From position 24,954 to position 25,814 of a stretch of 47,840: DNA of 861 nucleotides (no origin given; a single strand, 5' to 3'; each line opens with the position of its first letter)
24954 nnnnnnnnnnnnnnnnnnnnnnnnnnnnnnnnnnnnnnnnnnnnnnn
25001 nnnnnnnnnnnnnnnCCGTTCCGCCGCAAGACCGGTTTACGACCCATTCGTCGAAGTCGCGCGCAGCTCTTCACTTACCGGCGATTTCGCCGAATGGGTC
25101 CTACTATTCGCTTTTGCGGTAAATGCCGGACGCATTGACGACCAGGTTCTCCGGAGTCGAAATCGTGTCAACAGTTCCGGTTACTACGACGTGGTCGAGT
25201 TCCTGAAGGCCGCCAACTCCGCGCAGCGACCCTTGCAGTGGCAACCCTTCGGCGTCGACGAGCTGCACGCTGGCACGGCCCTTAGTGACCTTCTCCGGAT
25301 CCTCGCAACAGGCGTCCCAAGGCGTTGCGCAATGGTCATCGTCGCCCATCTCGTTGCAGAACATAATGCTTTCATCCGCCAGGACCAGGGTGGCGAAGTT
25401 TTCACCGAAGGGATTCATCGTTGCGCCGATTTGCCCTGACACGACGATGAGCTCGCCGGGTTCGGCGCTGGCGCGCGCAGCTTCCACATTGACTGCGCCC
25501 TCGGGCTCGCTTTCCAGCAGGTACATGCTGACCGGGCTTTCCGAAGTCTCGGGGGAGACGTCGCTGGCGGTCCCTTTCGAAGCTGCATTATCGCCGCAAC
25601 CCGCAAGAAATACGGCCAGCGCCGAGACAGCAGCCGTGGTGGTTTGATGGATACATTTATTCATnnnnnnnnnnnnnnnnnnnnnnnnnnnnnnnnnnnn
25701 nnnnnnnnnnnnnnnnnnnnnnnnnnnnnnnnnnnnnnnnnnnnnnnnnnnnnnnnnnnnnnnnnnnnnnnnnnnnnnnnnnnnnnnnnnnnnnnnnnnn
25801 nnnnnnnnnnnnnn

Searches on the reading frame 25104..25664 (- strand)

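Call 4: search_protein_families(library=pfam, proteins=[window:25104-25664:-], max_evalue=1)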
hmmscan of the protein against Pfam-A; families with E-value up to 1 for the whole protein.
window:25104-25664:- (186 aa): 0 families

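Call 5: search_protein_families(library=ncbifam, proteins=[window:25104-25664:-], max_evalue=1)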
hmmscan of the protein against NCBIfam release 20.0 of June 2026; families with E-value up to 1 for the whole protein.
window:25104-25664:- (186 aa): 1 family
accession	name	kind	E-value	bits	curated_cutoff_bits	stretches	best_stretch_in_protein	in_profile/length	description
NF047847.2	SS_mature_LptM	equivalog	0.024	14.7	27.7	1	1-24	1-21/31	LPS translocon maturation chaperone LptM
